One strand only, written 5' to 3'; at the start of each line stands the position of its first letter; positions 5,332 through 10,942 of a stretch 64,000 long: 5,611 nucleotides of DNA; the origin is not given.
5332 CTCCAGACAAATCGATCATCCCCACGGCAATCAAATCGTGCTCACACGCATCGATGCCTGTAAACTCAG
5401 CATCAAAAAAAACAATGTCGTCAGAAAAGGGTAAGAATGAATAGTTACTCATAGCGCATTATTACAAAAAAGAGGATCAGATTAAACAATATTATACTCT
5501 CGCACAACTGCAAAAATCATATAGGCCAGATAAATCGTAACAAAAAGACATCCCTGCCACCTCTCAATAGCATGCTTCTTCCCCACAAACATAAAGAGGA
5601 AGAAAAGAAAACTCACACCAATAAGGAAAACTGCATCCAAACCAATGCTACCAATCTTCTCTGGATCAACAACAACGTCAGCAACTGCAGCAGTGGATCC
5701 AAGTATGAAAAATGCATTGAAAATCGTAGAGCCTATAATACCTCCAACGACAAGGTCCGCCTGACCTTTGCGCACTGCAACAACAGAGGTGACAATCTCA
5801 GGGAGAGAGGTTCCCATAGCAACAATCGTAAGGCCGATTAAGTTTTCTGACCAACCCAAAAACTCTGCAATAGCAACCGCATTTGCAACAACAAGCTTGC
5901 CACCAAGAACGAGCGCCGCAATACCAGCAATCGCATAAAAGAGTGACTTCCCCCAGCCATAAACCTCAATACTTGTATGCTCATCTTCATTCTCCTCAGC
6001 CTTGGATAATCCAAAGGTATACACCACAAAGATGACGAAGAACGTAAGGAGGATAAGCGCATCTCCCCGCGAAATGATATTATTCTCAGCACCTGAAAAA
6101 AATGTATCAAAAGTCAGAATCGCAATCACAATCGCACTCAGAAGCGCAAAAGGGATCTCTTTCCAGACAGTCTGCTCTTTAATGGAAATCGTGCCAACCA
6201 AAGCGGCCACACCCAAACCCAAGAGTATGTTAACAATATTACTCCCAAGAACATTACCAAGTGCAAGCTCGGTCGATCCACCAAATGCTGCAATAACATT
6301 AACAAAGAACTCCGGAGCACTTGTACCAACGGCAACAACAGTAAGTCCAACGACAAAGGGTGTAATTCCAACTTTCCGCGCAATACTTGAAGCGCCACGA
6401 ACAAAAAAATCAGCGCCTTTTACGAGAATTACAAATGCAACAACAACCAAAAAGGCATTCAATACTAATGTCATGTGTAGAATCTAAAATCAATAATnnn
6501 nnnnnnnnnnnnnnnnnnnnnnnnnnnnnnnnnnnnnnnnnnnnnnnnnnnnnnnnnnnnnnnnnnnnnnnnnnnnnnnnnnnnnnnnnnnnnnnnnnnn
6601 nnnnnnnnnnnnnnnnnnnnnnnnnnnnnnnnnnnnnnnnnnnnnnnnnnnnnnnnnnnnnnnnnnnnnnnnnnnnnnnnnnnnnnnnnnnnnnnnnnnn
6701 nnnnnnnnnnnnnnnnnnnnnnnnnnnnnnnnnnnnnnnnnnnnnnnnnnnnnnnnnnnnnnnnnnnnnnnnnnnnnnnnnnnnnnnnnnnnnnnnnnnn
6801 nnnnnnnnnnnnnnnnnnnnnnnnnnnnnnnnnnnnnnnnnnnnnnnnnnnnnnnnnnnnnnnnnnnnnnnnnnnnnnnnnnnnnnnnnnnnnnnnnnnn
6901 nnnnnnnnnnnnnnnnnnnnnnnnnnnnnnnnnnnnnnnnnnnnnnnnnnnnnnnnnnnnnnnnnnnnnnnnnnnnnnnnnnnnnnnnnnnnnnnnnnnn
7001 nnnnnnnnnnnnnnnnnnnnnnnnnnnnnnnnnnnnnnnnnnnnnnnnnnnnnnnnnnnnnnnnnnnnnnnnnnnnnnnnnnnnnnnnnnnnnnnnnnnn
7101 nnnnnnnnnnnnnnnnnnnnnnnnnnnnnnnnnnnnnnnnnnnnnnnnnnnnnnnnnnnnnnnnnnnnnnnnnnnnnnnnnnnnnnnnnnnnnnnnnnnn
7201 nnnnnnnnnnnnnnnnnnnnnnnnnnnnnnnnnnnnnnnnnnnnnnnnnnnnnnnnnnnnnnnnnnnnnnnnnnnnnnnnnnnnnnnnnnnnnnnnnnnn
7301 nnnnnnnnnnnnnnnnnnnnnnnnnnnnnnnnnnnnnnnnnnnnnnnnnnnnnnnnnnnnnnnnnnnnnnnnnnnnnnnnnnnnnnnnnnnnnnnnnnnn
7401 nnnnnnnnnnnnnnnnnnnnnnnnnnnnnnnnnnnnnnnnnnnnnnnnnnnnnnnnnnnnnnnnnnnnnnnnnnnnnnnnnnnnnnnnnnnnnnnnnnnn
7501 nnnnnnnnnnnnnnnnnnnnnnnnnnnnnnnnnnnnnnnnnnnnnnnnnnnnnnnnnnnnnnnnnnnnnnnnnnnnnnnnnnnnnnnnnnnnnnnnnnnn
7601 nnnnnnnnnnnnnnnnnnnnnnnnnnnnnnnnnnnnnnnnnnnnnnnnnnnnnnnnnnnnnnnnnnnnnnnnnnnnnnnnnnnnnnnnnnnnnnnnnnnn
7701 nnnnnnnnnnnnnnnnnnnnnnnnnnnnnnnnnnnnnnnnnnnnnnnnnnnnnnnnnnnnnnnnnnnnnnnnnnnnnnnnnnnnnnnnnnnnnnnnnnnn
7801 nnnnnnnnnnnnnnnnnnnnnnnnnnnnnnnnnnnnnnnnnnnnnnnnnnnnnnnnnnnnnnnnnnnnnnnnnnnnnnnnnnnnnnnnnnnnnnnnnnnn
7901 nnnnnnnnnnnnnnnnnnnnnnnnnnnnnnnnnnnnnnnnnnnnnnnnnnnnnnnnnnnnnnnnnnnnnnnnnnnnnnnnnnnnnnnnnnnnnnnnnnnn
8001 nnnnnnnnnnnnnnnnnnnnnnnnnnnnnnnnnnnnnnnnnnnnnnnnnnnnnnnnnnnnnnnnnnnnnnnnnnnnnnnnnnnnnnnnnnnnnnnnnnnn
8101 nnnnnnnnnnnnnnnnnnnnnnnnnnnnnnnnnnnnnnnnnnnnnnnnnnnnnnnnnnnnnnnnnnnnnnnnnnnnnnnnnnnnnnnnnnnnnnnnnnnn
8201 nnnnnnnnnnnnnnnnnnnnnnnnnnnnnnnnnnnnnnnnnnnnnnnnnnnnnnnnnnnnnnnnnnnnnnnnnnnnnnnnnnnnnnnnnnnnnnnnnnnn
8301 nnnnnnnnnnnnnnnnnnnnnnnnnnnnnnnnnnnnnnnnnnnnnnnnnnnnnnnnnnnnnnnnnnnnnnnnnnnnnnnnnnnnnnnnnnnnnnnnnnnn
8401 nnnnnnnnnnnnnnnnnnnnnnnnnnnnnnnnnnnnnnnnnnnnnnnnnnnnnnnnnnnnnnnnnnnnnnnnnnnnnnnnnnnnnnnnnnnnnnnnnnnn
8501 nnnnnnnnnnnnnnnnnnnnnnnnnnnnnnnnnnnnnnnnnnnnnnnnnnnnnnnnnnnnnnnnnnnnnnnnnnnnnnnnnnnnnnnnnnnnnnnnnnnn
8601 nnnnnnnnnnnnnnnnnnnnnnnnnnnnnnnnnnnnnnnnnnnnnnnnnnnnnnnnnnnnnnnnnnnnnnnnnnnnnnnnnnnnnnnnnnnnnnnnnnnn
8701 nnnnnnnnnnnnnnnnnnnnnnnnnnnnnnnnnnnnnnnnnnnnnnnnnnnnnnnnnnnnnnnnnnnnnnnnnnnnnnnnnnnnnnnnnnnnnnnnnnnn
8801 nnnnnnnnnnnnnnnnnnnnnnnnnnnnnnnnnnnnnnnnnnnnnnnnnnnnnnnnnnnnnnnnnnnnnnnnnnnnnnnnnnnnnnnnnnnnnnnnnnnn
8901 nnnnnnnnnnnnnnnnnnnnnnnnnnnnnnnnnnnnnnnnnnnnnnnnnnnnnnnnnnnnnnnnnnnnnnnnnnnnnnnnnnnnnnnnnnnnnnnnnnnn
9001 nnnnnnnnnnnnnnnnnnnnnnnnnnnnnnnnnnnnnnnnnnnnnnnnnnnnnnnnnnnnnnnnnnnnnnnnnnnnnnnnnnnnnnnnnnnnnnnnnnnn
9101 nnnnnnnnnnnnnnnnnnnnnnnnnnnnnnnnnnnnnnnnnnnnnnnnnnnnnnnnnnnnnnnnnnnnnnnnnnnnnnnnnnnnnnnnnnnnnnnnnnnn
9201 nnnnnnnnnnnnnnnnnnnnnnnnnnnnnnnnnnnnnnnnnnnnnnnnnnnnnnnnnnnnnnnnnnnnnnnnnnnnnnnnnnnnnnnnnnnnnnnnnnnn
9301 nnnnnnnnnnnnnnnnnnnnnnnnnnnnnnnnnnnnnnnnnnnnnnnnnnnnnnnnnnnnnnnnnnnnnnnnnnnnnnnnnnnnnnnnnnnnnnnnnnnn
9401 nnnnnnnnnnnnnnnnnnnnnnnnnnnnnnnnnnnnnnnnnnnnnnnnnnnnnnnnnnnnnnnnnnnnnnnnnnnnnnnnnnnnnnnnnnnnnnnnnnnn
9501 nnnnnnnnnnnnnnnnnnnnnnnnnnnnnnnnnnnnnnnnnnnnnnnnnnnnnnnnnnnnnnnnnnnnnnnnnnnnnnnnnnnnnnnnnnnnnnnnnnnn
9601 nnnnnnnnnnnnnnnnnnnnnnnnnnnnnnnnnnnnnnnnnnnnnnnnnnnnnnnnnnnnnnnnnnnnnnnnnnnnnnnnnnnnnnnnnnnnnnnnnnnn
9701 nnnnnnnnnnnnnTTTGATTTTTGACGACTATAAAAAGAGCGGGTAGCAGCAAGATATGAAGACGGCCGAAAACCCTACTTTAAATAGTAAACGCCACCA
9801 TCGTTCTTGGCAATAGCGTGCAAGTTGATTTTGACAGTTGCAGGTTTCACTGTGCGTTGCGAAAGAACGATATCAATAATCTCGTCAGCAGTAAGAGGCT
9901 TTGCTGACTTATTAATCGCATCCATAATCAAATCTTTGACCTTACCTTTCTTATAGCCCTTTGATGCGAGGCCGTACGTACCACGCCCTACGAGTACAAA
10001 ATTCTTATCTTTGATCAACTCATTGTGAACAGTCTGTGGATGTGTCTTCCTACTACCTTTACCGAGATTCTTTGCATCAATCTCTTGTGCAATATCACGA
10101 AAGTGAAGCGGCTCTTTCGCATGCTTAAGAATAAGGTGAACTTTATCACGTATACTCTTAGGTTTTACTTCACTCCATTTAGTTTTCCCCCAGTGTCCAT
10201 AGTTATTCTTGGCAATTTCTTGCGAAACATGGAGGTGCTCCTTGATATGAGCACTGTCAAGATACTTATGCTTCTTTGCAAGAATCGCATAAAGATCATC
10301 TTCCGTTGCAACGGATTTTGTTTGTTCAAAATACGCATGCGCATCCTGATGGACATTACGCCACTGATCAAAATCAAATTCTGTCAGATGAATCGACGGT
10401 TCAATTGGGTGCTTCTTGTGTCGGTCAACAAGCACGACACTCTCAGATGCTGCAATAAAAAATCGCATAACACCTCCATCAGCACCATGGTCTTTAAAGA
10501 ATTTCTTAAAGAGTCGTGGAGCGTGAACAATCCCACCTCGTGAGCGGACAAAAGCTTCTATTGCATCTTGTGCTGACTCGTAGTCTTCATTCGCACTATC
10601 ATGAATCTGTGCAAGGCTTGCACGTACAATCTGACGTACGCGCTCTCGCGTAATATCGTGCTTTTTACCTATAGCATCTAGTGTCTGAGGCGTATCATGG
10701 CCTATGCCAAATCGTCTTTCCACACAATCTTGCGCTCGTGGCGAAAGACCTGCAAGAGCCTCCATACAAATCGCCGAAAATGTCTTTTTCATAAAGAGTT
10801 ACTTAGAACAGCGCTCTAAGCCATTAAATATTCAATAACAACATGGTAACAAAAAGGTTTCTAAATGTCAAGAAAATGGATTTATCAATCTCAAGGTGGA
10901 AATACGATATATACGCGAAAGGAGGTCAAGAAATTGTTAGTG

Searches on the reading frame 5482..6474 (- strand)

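Call 81: search_protein_families(library=pfam, proteins=[window:5482-6474:-], max_evalue=0.0001)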
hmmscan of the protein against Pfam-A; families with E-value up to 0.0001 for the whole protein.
window:5482-6474:- (330 aa): 1 family
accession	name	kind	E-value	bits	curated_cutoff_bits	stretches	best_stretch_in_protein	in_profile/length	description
PF01699.29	Na_Ca_ex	-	2.8e-63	212.8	24.9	2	7-154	3-150/151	Sodium/calcium exchanger protein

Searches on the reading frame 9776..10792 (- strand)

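Call 81: search_protein_families(library=pfam, proteins=[window:9776-10792:-], max_evalue=0.0001)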
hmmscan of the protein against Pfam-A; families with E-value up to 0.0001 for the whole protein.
window:9776-10792:- (338 aa): 2 families
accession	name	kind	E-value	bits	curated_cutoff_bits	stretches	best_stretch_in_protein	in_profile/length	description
PF04545.22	Sigma70_r4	-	2.3e-11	43.4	24.1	1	12-62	1-47/50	Sigma-70, region 4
PF05066.19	HARE-HTH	-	2.1e-10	41.3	25.9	1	218-277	7-70/71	HB1, ASXL, restriction endonuclease HTH domain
